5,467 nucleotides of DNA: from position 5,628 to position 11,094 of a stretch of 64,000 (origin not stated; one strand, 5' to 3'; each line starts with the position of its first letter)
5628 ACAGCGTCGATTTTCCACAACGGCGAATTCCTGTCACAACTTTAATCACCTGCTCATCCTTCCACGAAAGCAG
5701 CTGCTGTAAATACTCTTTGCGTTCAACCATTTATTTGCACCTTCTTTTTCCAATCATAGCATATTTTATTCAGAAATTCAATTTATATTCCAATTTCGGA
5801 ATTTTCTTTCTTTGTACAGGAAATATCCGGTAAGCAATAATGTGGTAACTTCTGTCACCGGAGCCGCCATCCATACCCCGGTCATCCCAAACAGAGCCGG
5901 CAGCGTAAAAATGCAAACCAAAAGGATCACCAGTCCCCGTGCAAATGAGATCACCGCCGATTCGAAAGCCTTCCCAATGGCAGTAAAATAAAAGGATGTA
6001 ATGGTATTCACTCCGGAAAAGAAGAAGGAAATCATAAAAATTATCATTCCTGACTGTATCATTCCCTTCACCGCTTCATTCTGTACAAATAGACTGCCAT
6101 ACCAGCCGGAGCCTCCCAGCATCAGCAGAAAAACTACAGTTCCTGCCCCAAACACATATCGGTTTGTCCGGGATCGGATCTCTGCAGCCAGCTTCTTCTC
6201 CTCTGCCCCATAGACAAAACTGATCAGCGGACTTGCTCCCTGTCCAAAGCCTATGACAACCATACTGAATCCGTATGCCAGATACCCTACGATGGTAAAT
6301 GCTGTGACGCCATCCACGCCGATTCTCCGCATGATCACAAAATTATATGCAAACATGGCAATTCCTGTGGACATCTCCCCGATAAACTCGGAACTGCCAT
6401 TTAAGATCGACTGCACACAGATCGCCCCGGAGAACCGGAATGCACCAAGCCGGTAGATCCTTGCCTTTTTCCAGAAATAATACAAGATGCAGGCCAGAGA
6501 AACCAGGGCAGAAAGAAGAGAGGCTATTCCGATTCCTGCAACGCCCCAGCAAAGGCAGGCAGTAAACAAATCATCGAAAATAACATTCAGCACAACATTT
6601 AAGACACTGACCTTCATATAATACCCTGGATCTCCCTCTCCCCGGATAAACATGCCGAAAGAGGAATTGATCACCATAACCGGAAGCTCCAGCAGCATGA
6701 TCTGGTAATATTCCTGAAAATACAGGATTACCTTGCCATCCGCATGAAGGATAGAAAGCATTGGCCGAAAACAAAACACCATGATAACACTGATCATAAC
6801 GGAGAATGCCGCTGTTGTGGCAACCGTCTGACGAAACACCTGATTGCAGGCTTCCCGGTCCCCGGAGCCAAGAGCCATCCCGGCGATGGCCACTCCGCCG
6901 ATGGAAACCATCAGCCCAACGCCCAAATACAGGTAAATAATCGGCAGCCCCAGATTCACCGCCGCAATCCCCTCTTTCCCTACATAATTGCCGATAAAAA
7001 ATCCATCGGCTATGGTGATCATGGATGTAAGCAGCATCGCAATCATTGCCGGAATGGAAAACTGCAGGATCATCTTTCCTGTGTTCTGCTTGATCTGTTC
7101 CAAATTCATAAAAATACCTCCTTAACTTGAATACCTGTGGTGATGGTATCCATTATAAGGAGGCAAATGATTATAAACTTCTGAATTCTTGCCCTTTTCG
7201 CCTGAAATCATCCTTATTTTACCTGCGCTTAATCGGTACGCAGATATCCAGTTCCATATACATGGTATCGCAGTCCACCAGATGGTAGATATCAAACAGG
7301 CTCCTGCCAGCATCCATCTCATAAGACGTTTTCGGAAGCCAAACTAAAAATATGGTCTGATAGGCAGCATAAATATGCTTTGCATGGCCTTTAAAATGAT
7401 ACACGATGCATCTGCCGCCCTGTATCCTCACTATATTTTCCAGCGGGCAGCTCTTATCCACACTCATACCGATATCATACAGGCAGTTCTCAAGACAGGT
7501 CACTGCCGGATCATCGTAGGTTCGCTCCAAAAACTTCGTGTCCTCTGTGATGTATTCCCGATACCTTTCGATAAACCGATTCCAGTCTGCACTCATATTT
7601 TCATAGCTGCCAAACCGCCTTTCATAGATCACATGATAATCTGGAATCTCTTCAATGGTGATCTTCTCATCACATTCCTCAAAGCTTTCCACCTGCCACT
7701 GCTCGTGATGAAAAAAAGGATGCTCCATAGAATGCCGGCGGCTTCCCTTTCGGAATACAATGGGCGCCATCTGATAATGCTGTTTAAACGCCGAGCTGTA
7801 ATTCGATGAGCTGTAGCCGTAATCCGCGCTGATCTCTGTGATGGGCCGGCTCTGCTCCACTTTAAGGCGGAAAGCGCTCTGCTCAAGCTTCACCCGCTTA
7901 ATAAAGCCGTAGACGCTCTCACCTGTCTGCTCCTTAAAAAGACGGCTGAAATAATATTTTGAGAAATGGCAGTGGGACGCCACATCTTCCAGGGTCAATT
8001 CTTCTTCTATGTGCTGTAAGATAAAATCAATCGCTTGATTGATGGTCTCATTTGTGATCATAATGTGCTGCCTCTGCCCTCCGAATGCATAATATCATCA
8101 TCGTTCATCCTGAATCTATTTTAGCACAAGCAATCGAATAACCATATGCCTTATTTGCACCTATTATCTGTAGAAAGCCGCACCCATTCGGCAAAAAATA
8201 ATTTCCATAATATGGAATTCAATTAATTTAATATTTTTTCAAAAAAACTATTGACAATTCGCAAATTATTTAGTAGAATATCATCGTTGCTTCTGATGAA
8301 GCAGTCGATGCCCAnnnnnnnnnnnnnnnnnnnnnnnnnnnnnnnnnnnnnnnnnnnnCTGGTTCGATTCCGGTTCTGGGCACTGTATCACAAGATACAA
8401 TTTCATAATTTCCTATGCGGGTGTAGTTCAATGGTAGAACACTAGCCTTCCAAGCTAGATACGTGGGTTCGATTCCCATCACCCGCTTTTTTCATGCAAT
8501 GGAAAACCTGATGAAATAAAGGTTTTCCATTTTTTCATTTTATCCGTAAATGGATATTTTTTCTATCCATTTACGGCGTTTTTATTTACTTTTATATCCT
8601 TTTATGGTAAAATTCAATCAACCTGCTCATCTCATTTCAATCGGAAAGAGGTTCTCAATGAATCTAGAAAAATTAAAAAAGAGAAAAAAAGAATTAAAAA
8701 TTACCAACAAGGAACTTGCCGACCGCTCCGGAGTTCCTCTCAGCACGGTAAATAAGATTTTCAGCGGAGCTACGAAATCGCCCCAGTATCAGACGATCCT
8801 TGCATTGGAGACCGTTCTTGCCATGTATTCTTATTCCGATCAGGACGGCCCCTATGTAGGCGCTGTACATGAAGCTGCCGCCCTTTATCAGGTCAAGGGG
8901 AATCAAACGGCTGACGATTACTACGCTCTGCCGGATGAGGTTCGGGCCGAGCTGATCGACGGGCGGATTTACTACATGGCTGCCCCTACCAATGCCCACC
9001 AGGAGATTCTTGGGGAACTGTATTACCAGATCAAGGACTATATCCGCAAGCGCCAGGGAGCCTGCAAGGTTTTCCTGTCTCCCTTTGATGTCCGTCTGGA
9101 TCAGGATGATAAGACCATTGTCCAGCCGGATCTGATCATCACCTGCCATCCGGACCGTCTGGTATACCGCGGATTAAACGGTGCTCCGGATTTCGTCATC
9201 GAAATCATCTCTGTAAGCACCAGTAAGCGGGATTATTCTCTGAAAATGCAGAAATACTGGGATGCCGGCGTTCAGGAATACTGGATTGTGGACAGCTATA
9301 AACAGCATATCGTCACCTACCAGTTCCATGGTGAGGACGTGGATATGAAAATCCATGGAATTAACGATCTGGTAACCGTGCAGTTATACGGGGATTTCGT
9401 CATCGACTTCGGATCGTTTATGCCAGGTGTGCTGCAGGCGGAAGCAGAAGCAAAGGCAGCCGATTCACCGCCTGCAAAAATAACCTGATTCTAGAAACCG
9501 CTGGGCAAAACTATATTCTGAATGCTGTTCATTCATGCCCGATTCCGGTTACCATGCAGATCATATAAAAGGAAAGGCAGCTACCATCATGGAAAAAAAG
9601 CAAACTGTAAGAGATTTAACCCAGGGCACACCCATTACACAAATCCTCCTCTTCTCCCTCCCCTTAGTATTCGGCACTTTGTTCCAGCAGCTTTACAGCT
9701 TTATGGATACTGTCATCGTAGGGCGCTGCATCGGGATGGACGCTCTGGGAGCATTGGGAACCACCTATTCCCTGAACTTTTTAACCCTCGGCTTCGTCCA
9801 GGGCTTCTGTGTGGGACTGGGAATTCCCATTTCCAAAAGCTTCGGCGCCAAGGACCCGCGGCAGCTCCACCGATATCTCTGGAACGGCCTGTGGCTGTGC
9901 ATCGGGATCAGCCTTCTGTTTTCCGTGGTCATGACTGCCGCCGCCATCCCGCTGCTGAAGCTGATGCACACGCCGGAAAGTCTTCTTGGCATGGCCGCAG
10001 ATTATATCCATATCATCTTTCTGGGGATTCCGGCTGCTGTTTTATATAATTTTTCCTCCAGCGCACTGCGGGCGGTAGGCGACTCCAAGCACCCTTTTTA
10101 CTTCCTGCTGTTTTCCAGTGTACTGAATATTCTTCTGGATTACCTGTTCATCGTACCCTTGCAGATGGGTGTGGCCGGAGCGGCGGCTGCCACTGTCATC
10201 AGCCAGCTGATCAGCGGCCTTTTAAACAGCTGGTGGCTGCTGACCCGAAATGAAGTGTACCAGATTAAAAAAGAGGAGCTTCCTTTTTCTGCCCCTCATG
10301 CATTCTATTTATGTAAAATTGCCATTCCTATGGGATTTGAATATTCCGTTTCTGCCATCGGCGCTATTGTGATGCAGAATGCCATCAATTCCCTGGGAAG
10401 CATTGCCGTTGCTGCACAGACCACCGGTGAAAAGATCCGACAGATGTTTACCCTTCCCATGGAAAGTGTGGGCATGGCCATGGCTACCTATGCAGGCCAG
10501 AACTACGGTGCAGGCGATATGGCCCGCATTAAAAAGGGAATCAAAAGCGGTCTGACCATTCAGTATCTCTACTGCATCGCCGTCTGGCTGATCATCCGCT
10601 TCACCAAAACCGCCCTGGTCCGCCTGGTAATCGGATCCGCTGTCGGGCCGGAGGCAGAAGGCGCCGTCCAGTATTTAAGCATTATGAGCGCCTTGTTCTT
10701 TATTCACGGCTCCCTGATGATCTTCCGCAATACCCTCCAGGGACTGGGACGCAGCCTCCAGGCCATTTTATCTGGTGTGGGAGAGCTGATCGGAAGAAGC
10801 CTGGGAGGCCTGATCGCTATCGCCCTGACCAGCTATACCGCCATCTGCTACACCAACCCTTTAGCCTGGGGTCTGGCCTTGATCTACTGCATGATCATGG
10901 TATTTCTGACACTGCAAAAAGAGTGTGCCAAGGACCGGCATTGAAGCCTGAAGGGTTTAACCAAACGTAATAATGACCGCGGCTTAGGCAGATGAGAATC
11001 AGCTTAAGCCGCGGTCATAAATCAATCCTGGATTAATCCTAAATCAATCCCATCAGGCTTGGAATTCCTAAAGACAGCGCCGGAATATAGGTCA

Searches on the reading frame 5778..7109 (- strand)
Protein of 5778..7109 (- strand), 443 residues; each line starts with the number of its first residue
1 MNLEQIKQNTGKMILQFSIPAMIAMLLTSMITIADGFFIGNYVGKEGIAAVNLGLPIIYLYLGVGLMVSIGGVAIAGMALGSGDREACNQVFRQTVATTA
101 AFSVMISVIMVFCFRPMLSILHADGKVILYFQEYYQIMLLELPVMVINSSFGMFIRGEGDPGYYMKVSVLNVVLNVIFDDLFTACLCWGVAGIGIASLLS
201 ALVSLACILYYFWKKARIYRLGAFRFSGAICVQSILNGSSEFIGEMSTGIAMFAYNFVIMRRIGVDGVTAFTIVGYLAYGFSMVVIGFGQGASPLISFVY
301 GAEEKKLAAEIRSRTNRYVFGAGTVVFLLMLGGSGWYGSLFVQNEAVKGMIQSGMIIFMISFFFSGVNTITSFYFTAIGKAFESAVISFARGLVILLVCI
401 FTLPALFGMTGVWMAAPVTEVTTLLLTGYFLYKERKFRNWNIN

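Call 85: search_protein_families(library=pfam, proteins=[window:5778-7109:-], max_evalue=0.00001)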
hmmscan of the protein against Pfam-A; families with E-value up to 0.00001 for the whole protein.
window:5778-7109:- (443 aa): 1 family
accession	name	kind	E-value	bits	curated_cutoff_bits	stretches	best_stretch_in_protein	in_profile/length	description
PF01554.23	MatE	-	2.5e-34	118.7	24.9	2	20-179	1-159/161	MatE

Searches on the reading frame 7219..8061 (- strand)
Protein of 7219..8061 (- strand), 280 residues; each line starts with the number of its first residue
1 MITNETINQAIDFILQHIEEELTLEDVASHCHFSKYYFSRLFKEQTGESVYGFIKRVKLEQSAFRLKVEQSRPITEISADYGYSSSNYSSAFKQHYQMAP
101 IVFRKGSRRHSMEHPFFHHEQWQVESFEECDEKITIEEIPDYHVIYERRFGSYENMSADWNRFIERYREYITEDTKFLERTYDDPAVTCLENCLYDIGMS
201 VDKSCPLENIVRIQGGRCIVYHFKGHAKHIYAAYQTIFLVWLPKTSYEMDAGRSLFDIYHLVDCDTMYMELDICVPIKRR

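Call 96: search_protein_families(library=pfam, proteins=[window:7219-8061:-], max_evalue=0.00001)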
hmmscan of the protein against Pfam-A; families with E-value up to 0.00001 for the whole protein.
window:7219-8061:- (280 aa): 4 families
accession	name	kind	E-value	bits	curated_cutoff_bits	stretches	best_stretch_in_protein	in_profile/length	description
PF00165.29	HTH_AraC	-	4.6e-19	68.5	26.6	1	14-49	1-36/42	Bacterial regulatory helix-turn-helix proteins, AraC family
PF06445.20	GyrI-like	-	1.8e-18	67.7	26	1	133-278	2-155/155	GyrI-like small molecule binding domain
PF12833.13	HTH_18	-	1.7e-14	54.3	33.6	1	28-105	2-79/80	Helix-turn-helix domain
PF14526.11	Cass2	-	7.6e-11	42.9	27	1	135-277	1-150/150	Integron-associated effector binding protein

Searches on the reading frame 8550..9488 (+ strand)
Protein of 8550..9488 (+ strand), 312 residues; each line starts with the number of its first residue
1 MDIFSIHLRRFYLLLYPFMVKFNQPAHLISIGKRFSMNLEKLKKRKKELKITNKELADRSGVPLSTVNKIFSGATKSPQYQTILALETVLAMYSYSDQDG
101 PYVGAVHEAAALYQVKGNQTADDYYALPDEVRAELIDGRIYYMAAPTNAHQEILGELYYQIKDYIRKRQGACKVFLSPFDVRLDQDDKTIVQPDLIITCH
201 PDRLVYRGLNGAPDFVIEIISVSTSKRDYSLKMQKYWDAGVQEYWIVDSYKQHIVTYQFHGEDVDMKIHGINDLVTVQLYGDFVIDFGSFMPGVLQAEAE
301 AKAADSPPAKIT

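Call 96: search_protein_families(library=pfam, proteins=[window:8550-9488:+], max_evalue=0.00001)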
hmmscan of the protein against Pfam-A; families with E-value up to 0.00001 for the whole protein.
window:8550-9488:+ (312 aa): 2 families
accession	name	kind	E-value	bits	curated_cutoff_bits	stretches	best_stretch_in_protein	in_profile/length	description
PF05685.18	Uma2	-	6.1e-32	110.9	27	1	122-260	2-142/172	Putative restriction endonuclease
PF01381.28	HTH_3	-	7e-09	36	23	1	42-90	1-48/55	Helix-turn-helix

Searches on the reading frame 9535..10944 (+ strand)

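Call 85: search_protein_families(library=pfam, proteins=[window:9535-10944:+], max_evalue=0.00001)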
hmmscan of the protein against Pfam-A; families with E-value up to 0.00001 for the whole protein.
window:9535-10944:+ (469 aa): 2 families
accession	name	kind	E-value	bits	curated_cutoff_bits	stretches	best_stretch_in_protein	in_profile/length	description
PF01554.23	MatE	-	1.2e-47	162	24.9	2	43-204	1-161/161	MatE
PF03023.19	MurJ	-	3.8e-11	42.7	27.4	1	99-247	261-410/451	Lipid II flippase MurJ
